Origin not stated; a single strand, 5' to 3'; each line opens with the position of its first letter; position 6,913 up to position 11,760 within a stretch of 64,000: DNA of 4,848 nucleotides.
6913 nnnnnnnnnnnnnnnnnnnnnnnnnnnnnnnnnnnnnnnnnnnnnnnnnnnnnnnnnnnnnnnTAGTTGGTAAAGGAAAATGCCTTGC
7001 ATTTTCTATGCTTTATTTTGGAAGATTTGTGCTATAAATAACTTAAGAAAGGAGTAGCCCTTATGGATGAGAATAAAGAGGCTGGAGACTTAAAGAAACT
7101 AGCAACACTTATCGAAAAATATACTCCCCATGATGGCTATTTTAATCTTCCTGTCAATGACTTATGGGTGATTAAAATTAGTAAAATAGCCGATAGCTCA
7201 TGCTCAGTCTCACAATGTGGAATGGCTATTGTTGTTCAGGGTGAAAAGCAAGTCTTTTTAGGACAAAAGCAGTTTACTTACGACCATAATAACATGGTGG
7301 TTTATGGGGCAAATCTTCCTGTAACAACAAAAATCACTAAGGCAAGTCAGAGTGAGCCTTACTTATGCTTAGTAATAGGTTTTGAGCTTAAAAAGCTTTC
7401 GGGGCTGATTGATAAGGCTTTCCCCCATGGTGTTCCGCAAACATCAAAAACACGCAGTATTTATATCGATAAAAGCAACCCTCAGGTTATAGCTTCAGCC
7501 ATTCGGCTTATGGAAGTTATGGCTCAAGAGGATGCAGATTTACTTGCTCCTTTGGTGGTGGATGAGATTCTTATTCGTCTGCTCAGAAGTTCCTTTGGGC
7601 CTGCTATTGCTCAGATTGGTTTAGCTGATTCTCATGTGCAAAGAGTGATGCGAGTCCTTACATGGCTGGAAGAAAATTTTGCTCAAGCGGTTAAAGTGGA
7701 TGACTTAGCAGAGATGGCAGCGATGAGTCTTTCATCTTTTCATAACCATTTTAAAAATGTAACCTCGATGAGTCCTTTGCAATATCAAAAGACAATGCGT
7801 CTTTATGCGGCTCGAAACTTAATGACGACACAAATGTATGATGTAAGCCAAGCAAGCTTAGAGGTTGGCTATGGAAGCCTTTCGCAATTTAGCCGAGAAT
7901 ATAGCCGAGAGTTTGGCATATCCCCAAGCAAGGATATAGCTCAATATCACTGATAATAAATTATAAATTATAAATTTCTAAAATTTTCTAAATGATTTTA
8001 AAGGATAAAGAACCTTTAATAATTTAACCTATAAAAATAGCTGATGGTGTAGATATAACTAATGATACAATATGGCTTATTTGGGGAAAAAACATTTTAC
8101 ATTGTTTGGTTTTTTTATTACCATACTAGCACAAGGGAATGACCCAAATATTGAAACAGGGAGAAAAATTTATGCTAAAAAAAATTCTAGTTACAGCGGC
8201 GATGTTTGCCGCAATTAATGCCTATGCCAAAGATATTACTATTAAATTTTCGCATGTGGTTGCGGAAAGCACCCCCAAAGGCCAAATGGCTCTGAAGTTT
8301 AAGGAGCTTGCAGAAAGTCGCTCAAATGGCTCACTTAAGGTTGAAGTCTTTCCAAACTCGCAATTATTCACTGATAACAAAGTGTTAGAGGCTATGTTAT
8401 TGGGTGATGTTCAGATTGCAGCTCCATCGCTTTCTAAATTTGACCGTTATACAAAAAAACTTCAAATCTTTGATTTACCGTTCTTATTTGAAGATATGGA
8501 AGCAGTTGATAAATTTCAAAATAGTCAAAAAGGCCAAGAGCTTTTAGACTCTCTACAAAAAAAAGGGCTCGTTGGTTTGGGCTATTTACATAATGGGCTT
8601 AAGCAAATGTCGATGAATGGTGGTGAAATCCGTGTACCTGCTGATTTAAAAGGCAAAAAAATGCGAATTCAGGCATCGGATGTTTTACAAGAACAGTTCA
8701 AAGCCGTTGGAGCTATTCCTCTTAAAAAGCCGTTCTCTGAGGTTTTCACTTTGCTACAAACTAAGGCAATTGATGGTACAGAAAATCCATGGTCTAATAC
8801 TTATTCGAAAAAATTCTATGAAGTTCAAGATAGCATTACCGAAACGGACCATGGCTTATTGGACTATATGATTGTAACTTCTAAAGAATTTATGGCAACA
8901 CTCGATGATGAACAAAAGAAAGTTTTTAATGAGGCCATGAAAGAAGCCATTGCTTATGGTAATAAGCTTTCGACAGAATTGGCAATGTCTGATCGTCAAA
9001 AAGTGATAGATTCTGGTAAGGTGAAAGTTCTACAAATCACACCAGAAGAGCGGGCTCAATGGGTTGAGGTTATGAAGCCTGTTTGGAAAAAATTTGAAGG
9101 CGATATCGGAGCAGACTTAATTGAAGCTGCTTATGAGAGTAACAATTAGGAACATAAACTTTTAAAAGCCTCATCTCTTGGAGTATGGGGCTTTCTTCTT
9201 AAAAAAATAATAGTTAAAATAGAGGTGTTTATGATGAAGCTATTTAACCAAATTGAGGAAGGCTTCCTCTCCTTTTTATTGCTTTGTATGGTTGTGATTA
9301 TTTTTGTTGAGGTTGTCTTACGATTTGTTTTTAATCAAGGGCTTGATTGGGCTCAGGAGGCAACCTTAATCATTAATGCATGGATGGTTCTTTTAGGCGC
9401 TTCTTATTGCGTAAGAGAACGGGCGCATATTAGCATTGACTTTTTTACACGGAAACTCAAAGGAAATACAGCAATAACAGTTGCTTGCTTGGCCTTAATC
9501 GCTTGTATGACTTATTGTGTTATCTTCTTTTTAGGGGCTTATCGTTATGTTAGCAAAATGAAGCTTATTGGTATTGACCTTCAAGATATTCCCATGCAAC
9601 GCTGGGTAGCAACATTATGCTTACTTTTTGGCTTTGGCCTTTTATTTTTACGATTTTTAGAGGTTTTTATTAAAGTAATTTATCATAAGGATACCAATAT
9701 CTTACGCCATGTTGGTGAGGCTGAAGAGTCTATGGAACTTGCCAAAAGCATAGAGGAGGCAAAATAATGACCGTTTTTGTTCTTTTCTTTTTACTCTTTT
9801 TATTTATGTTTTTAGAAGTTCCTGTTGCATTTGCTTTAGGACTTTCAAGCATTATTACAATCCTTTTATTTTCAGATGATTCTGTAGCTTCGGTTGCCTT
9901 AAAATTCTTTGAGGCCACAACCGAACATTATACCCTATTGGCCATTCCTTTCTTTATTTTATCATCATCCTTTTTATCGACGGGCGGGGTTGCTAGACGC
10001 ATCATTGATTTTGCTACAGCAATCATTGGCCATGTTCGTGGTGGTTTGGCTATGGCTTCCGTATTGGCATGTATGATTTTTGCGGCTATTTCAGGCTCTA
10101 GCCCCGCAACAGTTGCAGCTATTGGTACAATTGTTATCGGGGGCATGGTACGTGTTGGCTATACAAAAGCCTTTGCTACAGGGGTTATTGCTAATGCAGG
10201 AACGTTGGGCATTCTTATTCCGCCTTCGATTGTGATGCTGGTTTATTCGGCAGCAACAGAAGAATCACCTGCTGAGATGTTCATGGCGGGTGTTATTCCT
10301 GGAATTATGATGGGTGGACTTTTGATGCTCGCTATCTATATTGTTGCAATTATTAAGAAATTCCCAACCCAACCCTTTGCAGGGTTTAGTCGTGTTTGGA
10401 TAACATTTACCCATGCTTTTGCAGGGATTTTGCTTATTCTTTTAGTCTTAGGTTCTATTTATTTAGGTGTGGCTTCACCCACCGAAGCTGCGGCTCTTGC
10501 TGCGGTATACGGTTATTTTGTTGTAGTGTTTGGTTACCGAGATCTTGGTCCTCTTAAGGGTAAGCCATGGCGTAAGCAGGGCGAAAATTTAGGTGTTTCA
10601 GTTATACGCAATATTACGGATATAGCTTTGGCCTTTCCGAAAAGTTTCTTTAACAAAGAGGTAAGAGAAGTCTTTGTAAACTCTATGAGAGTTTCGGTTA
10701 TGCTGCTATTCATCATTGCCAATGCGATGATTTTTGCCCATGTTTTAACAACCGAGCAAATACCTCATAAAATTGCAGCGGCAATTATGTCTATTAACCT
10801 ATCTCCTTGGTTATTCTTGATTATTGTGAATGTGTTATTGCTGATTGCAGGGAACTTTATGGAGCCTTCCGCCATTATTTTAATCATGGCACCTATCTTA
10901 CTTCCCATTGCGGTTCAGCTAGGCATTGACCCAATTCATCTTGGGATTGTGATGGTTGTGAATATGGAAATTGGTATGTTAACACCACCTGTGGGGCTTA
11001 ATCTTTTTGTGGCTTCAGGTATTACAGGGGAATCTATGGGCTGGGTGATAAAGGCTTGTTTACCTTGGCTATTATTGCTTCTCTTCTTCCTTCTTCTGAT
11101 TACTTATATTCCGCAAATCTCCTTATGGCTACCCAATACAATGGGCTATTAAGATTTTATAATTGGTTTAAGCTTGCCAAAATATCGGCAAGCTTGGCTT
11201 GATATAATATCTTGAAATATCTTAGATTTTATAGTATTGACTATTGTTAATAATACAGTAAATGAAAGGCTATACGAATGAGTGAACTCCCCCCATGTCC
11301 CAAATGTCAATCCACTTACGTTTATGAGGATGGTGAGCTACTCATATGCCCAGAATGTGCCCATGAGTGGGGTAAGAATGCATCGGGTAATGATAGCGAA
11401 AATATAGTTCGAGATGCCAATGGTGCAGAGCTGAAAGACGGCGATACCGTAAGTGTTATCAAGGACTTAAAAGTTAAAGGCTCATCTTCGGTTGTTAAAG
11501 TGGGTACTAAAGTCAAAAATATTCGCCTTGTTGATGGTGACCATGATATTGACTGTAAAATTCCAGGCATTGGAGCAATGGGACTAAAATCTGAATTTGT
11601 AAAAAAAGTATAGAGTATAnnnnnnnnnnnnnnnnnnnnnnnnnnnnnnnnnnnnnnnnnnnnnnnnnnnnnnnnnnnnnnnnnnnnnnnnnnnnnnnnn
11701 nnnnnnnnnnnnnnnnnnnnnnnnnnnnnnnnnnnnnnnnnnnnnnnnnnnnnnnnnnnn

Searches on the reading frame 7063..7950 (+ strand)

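Call 70: search_protein_families(library=pfam, proteins=[window:7063-7950:+], max_evalue=0.00001)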
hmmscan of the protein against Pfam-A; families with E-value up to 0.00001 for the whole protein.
window:7063-7950:+ (296 aa): 3 families
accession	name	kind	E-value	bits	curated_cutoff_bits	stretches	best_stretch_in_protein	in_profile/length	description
PF06719.19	AraC_N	-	4.7e-35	120.8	24.2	1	30-180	1-149/150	AraC-type transcriptional regulator N-terminus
PF12833.13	HTH_18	-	7.3e-18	65.1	33.6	1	215-290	1-76/80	Helix-turn-helix domain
PF00165.29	HTH_AraC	-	3.1e-17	62.7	26.6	1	202-242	1-41/42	Bacterial regulatory helix-turn-helix proteins, AraC family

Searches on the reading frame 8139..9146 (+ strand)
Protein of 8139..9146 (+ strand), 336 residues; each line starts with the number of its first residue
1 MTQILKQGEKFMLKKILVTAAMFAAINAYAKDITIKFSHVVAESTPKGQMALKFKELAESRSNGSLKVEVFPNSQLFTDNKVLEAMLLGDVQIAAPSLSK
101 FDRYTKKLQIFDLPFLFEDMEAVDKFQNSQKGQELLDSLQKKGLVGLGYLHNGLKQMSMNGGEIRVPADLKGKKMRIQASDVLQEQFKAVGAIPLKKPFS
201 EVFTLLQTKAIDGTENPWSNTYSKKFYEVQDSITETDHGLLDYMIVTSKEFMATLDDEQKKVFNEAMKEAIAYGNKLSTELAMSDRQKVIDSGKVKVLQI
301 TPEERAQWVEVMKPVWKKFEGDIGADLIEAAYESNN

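Call 70: search_protein_families(library=pfam, proteins=[window:8139-9146:+], max_evalue=0.00001)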
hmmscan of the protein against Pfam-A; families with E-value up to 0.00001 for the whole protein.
window:8139-9146:+ (336 aa): 1 family
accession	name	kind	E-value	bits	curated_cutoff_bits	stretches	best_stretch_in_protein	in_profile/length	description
PF03480.18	DctP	-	3.1e-99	332.4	23.4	1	37-320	1-284/286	Bacterial extracellular solute-binding protein, family 7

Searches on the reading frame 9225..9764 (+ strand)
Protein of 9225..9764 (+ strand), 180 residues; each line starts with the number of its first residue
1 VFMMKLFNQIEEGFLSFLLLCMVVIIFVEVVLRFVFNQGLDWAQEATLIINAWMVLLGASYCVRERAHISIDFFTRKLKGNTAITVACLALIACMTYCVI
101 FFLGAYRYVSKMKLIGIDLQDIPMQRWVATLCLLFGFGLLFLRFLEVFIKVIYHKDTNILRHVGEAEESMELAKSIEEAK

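Call 70: search_protein_families(library=pfam, proteins=[window:9225-9764:+], max_evalue=0.00001)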
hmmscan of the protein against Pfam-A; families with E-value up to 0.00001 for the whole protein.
window:9225-9764:+ (180 aa): 1 family
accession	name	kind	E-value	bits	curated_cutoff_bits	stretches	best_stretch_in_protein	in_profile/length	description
PF04290.18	DctQ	-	1.7e-24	86.7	28.3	1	22-151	1-129/132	Tripartite ATP-independent periplasmic transporters, DctQ component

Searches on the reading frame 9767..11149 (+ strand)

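Call 70: search_protein_families(library=pfam, proteins=[window:9767-11149:+], max_evalue=0.00001)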
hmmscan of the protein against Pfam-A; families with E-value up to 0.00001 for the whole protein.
window:9767-11149:+ (461 aa): 1 family
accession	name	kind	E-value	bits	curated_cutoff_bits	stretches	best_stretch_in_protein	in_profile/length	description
PF06808.19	DctM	-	1.1e-107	360.9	23.8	1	8-451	2-413/413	Tripartite ATP-independent periplasmic transporter, DctM component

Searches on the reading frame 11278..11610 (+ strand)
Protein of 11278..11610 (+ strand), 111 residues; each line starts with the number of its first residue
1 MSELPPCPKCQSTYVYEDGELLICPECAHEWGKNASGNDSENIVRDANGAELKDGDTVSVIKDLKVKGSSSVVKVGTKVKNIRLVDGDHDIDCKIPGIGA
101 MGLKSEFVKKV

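Call 70: search_protein_families(library=pfam, proteins=[window:11278-11610:+], max_evalue=0.00001)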
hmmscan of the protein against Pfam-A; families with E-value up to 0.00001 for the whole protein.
window:11278-11610:+ (111 aa): 2 families
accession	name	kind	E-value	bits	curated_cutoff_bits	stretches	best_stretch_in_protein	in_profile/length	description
PF03831.20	YjdM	-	5.2e-33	113.1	23.2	1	44-111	1-69/69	PhnA domain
PF08274.17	Zn_Ribbon_YjdM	-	7.2e-16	58.3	30.8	1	3-31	1-29/30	PhnA Zinc-Ribbon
